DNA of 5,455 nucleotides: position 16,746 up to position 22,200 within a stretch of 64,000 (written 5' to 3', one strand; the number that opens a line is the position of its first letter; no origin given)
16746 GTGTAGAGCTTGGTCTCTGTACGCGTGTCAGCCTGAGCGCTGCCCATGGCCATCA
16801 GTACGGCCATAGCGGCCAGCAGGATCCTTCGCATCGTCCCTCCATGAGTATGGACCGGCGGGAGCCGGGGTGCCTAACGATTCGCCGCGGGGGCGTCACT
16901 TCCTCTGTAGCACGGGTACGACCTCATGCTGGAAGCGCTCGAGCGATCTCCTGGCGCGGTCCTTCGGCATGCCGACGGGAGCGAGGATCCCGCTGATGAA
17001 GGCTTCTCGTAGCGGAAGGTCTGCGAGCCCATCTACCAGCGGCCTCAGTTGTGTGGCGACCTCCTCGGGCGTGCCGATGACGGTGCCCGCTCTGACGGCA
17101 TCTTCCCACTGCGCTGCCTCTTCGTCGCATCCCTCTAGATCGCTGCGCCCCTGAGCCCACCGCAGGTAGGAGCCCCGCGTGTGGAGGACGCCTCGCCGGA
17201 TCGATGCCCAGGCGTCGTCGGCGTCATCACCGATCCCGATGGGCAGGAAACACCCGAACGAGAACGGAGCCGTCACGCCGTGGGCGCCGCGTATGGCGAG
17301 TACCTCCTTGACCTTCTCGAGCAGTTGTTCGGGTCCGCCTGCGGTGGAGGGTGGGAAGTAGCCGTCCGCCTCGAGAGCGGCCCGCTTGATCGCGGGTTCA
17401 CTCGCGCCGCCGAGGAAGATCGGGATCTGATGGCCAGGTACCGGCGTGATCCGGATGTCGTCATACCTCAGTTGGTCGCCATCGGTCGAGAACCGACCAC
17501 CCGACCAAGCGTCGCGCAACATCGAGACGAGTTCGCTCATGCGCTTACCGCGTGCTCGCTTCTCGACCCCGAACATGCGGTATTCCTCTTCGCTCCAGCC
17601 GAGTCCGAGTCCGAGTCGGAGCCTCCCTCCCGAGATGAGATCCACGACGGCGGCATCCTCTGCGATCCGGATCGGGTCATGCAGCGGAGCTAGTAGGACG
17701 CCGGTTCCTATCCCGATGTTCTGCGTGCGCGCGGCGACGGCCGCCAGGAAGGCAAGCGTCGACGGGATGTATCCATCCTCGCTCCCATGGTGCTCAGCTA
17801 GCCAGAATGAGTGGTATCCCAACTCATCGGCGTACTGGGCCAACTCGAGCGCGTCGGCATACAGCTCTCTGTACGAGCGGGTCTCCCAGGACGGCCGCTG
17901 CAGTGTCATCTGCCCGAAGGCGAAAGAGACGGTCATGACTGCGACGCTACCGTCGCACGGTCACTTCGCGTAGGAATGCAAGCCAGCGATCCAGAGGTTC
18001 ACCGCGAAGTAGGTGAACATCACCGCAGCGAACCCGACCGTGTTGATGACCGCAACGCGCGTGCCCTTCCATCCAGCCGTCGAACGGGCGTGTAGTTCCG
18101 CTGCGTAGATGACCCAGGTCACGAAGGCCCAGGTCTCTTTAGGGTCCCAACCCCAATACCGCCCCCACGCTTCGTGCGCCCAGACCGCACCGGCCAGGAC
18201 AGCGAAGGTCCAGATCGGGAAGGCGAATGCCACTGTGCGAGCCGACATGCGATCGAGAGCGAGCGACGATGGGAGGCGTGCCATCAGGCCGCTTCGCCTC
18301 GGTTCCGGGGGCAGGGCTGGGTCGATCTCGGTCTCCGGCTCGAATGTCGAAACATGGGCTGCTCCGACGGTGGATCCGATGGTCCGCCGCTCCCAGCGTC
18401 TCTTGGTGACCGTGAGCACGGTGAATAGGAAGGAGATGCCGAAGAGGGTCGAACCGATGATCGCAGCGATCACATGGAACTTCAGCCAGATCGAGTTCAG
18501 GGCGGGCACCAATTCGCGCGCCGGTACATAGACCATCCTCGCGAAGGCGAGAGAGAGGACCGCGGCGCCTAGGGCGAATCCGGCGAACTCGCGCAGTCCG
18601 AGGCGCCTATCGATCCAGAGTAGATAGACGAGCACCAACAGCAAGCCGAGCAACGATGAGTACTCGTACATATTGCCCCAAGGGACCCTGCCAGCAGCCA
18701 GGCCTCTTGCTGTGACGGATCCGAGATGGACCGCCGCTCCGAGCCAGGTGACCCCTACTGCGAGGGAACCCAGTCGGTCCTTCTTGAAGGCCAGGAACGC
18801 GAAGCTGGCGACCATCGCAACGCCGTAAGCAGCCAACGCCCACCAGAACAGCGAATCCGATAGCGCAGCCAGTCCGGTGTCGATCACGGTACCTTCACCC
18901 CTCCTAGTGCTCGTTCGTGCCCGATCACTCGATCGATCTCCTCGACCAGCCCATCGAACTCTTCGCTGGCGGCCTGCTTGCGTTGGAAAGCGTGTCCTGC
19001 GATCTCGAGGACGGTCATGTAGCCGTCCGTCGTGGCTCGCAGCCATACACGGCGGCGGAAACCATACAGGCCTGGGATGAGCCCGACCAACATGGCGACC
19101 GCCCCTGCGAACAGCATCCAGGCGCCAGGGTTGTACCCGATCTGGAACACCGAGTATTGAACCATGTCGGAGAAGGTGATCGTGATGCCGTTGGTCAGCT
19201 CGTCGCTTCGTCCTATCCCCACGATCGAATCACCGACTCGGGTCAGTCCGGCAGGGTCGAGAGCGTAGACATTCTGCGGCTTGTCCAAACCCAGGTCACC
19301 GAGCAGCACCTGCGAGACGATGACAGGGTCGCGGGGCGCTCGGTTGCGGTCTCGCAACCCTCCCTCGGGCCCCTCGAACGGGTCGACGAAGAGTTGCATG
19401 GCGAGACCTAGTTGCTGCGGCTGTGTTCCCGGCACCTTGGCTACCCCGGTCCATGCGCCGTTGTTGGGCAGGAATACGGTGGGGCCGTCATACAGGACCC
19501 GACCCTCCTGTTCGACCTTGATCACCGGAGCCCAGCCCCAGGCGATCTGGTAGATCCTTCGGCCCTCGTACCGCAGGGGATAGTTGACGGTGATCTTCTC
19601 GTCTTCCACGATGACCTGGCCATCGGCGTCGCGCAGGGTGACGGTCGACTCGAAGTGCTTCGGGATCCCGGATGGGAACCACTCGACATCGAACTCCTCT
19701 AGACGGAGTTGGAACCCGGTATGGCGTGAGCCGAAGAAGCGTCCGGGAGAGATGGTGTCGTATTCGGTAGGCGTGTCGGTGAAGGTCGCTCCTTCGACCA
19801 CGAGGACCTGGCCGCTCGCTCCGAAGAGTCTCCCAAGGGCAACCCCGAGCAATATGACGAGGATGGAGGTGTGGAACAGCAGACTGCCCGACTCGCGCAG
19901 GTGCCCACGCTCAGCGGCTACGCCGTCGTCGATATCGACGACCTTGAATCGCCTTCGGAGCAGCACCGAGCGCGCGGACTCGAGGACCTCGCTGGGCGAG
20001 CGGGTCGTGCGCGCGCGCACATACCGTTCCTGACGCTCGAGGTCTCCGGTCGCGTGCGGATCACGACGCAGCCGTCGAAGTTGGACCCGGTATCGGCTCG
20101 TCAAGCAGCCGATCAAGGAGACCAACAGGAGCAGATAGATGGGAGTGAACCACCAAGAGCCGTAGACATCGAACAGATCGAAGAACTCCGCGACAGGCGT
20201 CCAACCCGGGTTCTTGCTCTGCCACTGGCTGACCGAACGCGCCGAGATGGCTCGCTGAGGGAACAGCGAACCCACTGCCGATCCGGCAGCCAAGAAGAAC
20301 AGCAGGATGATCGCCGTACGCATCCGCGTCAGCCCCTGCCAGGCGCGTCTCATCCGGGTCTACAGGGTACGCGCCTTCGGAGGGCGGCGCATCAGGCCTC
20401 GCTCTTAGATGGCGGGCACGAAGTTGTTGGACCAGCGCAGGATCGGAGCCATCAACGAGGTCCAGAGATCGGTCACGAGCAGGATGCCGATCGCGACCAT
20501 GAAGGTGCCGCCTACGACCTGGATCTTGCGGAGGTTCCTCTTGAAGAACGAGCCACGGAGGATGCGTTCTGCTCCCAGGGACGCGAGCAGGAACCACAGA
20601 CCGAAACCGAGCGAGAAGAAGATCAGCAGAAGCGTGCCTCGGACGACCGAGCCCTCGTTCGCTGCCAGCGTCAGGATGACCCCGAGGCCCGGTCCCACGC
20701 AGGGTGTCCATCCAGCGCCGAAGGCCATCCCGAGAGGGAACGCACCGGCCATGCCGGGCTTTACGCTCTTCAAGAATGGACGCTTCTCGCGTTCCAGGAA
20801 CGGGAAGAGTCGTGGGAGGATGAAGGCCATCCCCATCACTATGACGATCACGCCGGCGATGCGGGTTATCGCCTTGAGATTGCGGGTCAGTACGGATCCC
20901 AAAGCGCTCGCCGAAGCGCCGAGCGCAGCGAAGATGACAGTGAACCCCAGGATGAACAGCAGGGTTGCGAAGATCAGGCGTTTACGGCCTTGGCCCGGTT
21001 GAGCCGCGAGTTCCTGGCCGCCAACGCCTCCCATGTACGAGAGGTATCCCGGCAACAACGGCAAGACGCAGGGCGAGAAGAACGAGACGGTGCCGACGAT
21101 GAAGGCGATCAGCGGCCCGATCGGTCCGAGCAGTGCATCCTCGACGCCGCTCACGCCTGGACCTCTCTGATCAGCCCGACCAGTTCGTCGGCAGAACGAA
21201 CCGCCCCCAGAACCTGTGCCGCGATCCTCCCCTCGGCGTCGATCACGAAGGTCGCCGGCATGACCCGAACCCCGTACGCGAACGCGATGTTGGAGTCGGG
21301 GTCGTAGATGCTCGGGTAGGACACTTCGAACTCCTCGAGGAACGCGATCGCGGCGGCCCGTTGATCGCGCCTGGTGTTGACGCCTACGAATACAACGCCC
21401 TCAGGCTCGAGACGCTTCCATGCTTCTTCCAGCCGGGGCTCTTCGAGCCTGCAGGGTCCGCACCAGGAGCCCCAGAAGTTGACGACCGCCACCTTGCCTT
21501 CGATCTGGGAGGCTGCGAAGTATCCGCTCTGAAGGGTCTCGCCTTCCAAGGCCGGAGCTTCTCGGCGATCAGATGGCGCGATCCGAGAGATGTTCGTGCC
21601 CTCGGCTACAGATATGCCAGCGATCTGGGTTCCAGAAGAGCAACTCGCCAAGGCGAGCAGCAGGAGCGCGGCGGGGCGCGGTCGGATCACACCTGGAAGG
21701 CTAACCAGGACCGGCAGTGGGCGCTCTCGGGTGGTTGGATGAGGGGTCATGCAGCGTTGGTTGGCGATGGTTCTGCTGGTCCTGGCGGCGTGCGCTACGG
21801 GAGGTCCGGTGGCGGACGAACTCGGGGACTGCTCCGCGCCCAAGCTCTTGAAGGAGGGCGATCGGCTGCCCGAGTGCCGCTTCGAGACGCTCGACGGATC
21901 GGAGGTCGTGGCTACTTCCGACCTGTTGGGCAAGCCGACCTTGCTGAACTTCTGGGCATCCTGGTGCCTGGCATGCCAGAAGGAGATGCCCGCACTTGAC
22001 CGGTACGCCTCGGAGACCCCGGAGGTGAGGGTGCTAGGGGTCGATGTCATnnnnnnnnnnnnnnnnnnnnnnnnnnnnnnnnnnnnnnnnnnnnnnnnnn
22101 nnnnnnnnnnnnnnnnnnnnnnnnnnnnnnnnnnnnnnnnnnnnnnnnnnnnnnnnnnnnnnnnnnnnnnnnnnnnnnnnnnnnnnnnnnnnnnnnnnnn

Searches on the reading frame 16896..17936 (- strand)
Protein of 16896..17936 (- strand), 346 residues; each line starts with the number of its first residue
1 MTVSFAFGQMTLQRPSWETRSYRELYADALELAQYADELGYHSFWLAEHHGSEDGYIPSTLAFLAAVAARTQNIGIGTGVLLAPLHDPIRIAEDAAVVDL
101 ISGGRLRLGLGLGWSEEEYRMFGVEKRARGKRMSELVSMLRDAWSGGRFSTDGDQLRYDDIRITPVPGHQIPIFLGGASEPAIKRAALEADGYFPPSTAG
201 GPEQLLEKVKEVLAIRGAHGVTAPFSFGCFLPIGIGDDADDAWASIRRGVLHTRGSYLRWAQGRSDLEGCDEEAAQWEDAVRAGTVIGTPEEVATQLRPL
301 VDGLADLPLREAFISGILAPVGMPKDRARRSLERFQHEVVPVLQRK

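Call 27: search_protein_families(library=pfam, proteins=[window:16896-17936:-], max_evalue=0.00001)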
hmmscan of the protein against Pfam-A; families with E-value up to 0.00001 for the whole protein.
window:16896-17936:- (346 aa): 1 family
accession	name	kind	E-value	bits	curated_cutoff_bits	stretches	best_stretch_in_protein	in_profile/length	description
PF00296.26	Bac_luciferase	-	1.1e-63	215.9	27.9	1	7-305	3-312/314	Luciferase-like monooxygenase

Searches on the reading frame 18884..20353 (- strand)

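Call 27: search_protein_families(library=pfam, proteins=[window:18884-20353:-], max_evalue=0.00001)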
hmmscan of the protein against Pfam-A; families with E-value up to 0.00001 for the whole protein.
window:18884-20353:- (489 aa): 1 family
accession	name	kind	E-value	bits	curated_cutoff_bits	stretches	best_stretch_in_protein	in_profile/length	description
PF05140.19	ResB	-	6.1e-103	345.6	24.6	1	11-467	1-486/486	ResB-like family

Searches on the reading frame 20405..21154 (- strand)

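Call 27: search_protein_families(library=pfam, proteins=[window:20405-21154:-], max_evalue=0.00001)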
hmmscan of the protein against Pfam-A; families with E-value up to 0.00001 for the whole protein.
window:20405-21154:- (249 aa): 2 families
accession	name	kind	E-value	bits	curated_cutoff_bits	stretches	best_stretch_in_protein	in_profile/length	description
PF02683.22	DsbD_TM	-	5.2e-14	52.5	27.1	1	17-228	8-216/219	Cytochrome C biogenesis protein transmembrane domain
PF13386.12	DsbD_2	-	1.6e-12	48.2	24.9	1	50-224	22-198/199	Cytochrome C biogenesis protein transmembrane region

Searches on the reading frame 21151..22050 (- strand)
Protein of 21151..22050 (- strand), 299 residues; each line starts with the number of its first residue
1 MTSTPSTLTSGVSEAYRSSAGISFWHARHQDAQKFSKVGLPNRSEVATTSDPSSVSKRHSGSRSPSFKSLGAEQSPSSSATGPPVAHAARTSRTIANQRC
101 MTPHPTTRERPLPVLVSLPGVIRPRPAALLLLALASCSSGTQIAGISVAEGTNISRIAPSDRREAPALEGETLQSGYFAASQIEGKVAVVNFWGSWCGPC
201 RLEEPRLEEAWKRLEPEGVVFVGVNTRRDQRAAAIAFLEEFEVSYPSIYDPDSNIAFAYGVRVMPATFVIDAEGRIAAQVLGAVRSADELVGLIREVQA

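Call 27: search_protein_families(library=pfam, proteins=[window:21151-22050:-], max_evalue=0.00001)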
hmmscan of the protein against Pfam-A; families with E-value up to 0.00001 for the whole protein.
window:21151-22050:- (299 aa): 5 families
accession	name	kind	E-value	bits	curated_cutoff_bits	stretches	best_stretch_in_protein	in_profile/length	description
PF00578.27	AhpC-TSA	-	3.3e-23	82.4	26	1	163-278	3-123/124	AhpC/TSA family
PF08534.16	Redoxin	-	1.6e-20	73.8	26.6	1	177-283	20-135/148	Redoxin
PF00085.26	Thioredoxin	-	3.9e-10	40.1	23.5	1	185-233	18-65/103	Thioredoxin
PF13905.12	Thioredoxin_8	-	1.4e-08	35.3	27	1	185-276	1-94/94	Thioredoxin-like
PF13098.12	Thioredoxin_2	-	5e-06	27.2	27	1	184-290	4-100/104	Thioredoxin-like domain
